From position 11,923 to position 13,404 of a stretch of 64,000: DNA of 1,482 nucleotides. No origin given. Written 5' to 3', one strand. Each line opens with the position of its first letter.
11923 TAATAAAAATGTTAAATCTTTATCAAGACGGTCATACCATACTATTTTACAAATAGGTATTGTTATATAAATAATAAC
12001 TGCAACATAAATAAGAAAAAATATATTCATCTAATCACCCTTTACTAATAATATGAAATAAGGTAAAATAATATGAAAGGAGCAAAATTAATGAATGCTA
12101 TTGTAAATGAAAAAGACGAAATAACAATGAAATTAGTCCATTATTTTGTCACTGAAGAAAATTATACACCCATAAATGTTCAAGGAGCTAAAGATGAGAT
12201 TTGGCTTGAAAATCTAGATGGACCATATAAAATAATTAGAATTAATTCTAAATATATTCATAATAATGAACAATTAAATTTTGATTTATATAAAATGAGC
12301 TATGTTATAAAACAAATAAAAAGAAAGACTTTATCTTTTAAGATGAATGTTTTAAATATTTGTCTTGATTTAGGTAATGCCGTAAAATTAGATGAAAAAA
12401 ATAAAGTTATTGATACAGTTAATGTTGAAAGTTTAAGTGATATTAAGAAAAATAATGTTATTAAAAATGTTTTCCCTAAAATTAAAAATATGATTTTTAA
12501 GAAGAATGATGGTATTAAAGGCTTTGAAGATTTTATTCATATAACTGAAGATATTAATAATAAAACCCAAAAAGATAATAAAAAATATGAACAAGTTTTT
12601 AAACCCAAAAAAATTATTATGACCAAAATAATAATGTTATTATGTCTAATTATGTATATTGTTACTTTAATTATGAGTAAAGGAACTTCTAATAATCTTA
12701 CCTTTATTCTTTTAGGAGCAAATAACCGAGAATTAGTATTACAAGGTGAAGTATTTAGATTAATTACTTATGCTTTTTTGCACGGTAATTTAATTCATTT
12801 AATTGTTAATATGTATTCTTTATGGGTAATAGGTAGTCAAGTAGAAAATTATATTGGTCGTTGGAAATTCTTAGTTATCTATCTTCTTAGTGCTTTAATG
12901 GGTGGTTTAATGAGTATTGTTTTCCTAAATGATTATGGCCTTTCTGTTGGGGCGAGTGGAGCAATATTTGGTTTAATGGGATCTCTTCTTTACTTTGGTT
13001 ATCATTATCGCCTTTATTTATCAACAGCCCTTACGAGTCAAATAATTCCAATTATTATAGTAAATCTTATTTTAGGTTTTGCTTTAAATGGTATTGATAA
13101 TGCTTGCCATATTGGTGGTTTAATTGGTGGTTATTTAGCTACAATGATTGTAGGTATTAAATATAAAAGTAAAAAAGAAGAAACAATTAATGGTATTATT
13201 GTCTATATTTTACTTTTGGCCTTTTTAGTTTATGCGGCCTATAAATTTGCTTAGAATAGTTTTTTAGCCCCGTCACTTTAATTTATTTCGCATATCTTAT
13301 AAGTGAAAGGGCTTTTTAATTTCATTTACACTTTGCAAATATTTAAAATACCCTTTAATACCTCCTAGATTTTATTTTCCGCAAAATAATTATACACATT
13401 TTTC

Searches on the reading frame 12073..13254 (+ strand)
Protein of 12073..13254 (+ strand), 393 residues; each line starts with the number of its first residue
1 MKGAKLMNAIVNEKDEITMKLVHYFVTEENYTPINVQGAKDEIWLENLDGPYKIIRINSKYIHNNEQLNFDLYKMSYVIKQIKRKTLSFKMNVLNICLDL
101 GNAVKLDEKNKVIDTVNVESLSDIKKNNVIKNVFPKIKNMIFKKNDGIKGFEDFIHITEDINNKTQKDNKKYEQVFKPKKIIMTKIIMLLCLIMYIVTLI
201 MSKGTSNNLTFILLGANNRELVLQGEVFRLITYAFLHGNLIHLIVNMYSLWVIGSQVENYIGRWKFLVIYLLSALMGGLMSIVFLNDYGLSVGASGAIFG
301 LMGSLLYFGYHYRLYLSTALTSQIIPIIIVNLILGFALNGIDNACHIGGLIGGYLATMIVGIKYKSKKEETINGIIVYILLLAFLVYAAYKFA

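Call 33: search_protein_families(library=ncbifam, proteins=[window:12073-13254:+], max_evalue=0.00001)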
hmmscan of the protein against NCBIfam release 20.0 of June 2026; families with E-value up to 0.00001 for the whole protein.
window:12073-13254:+ (393 aa): 3 families
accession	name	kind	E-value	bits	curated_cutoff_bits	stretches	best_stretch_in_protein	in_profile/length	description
TIGR04239.1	rhombo_GlpG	equivalog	1.1e-20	74.5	250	1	163-359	76-267/271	rhomboid family intramembrane serine protease GlpG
NF008155.0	PRK10907.1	equivalog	8.3e-18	64.7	335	1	169-359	82-267/276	rhomboid family intramembrane serine protease GlpG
TIGR03902.1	rhom_GG_sort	equivalog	3.3e-12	46.6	84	1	218-353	7-149/154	rhombosortase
